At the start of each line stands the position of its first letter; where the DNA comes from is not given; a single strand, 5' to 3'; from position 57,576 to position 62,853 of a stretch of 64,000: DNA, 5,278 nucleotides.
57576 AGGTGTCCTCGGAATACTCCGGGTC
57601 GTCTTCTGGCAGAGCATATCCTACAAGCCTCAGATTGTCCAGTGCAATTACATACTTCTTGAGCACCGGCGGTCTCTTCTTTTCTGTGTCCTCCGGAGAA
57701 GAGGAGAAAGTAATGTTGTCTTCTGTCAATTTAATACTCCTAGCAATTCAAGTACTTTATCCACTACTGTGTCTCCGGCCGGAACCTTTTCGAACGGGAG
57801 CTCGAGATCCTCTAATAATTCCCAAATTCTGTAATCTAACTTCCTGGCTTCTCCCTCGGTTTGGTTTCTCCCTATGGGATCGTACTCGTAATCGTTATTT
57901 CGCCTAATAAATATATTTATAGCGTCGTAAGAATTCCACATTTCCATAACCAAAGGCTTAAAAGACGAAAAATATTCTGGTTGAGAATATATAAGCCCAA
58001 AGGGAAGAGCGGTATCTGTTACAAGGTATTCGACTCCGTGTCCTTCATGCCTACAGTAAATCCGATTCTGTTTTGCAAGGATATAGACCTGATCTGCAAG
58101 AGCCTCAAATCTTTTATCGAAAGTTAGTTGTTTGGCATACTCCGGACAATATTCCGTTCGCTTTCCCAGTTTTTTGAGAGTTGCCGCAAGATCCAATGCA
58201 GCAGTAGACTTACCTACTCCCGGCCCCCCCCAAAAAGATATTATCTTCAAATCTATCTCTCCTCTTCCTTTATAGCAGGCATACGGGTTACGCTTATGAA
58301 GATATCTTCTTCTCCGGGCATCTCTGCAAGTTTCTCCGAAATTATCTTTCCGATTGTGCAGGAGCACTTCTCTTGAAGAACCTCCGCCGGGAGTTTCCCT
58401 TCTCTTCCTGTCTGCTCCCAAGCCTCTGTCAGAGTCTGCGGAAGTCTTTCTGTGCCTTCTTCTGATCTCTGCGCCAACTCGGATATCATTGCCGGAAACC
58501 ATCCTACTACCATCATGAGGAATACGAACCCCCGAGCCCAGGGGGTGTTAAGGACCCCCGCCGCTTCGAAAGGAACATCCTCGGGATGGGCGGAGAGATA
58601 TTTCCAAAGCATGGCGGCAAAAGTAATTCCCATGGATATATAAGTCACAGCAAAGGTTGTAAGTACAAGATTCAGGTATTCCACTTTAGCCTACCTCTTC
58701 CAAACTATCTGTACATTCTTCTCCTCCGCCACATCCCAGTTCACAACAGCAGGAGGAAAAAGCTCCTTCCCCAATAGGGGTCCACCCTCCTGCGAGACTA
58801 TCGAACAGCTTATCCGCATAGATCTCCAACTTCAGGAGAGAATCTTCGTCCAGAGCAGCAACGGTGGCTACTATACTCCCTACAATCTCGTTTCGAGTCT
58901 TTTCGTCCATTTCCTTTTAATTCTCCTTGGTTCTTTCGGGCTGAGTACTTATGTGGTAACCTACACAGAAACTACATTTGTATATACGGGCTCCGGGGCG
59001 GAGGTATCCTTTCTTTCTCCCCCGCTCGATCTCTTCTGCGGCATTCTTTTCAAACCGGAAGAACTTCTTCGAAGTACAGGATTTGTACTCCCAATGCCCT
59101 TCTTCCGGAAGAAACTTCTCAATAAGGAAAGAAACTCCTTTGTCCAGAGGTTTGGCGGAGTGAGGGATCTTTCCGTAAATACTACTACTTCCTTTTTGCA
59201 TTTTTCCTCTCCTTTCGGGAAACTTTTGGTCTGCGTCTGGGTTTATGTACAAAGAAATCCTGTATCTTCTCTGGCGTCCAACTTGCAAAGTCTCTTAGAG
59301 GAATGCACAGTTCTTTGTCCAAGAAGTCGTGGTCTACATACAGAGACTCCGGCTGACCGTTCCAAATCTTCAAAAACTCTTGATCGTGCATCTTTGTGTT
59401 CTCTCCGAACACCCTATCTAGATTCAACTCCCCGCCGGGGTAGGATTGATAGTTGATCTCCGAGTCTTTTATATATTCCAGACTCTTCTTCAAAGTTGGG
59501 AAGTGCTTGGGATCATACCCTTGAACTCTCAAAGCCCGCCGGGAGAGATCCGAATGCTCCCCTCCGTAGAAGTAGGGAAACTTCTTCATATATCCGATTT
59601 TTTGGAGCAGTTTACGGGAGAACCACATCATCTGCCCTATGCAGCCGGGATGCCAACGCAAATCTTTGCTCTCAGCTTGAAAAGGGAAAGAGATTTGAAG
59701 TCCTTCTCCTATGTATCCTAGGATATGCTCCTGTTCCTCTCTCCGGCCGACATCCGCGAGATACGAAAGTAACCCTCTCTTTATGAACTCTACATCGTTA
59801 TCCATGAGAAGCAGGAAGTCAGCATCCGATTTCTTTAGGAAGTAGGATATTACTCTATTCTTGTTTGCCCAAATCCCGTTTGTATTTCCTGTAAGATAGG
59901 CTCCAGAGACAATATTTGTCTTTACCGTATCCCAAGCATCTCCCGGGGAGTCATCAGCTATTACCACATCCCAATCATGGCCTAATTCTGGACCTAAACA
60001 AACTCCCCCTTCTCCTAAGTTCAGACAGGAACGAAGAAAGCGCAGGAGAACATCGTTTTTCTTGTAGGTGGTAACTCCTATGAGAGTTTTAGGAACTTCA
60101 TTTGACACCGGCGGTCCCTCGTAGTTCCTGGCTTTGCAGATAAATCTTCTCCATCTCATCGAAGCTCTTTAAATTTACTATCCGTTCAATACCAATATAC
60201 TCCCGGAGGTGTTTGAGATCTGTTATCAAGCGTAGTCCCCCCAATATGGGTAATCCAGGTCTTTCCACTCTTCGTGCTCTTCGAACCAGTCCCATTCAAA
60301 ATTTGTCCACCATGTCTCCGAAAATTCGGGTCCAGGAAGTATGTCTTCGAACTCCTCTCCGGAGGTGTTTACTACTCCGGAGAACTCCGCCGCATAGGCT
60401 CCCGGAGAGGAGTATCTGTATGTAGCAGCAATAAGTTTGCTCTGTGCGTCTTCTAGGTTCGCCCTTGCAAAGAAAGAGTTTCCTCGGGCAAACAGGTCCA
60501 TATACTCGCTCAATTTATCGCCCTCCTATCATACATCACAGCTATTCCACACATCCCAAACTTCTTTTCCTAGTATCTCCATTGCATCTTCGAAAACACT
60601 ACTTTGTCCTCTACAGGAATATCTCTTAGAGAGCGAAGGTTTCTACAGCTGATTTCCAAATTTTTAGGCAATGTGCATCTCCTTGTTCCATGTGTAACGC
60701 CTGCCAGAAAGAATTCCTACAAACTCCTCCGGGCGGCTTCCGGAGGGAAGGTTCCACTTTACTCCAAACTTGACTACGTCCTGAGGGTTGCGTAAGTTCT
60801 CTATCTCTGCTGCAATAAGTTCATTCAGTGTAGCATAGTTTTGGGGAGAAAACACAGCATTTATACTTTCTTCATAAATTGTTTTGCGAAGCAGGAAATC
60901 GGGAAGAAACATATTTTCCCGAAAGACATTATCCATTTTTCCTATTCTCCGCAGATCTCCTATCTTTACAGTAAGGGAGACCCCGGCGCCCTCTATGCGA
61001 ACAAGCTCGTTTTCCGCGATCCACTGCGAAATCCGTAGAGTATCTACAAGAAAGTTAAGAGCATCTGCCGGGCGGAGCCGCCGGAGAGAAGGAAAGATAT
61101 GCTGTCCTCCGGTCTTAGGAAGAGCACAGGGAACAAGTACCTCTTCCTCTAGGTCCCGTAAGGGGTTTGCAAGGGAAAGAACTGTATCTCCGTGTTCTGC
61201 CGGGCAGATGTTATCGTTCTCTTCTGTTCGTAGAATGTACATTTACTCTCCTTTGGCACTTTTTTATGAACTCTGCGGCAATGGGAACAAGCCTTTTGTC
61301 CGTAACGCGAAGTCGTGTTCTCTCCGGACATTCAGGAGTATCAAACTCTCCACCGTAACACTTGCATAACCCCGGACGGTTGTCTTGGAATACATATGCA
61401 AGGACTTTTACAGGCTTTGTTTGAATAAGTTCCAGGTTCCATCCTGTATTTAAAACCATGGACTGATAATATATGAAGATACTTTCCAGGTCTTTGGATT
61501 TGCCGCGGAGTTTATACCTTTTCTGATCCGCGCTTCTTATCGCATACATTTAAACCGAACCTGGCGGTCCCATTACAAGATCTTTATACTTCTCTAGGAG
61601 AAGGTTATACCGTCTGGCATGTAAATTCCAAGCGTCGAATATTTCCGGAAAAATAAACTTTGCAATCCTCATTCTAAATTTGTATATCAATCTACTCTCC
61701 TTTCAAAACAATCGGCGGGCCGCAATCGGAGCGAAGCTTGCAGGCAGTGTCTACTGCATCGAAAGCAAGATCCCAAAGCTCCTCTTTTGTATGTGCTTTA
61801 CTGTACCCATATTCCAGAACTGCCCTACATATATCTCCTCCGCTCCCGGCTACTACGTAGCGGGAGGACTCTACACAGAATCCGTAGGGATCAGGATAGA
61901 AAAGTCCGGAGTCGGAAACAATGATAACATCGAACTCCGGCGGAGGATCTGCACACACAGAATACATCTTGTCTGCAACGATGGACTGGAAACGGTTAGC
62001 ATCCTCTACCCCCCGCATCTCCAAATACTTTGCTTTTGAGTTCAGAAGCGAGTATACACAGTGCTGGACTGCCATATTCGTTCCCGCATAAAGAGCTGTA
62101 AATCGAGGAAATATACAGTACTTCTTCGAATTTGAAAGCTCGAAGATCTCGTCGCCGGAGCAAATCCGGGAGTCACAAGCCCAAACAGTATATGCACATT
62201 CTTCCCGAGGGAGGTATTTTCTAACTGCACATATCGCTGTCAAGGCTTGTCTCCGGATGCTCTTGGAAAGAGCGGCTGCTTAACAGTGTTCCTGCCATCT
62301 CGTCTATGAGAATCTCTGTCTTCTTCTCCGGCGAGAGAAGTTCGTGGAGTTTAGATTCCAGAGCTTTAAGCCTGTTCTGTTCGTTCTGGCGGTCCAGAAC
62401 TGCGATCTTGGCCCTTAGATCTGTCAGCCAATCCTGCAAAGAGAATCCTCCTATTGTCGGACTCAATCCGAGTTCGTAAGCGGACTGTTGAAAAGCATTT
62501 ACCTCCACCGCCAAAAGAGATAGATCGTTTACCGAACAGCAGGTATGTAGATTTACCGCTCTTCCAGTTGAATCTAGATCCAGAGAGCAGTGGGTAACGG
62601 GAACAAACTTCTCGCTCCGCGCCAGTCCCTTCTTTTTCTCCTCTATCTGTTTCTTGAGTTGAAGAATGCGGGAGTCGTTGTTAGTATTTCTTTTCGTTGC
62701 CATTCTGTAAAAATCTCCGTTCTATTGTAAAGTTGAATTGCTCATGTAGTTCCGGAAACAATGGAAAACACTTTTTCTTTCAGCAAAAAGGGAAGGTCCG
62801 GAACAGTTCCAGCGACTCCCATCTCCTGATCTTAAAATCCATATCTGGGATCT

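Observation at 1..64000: Asymmetric 8-mer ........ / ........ is iterated about 70 times across the element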

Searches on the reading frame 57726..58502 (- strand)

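Call 28: search_protein_families(library=pfam, proteins=[window:57726-58502:-], max_evalue=0.01)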
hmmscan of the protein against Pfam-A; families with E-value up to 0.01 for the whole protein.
window:57726-58502:- (258 aa): 1 family
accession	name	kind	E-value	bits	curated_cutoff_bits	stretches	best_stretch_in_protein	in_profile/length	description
PF13521.12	AAA_28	-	2.2e-11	44.7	27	1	88-244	2-160/164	AAA domain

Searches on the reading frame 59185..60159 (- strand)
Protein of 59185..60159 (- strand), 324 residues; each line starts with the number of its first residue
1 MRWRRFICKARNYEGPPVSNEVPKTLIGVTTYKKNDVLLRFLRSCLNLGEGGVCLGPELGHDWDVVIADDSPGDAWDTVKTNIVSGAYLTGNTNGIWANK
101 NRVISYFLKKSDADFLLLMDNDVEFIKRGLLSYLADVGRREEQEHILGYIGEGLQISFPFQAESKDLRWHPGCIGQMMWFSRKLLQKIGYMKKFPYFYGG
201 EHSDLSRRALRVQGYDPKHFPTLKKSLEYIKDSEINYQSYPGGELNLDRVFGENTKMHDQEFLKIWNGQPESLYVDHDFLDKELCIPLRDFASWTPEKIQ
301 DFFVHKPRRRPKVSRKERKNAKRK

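Call 28: search_protein_families(library=pfam, proteins=[window:59185-60159:-], max_evalue=0.01)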
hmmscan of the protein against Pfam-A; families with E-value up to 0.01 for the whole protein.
window:59185-60159:- (324 aa): 1 family
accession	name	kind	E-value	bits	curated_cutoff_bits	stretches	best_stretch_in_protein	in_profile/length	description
PF00535.33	Glycos_transf_2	-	7.1e-05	23.2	23.3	1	27-131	2-96/168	Glycosyl transferase family 2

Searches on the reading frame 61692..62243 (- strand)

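Call 28: search_protein_families(library=pfam, proteins=[window:61692-62243:-], max_evalue=0.01)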
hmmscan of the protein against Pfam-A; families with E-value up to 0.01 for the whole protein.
window:61692-62243:- (183 aa): 1 family
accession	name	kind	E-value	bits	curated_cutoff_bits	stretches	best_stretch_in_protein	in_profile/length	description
PF00227.31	Proteasome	-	1.2e-07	32.1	22.4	1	20-169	17-175/189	Proteasome subunit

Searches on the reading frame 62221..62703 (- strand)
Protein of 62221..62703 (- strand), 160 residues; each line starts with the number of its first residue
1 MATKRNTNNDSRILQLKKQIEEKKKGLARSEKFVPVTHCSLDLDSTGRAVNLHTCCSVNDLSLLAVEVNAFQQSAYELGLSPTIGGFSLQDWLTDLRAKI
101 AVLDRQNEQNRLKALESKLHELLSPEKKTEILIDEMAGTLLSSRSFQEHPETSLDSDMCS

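Call 35: find_encoding_contigs(protein=window:62221-62703:-, flank=10000, max_places=3)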
Protein window:62221-62703:- (160 aa): 1 contig read that carries it; 1 place shown.
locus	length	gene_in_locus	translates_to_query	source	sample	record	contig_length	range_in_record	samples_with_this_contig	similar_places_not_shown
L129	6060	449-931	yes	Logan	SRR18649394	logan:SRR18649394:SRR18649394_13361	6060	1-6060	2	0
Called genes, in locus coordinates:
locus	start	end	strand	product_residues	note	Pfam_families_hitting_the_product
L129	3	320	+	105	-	?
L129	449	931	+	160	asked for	-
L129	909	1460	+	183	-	PF00227:Proteasome (weak)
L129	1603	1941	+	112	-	-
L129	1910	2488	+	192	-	-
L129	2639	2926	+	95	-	-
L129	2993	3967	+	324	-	-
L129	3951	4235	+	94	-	-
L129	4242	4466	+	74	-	-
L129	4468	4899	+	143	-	-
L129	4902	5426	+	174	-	PF13521:AAA_28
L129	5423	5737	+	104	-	-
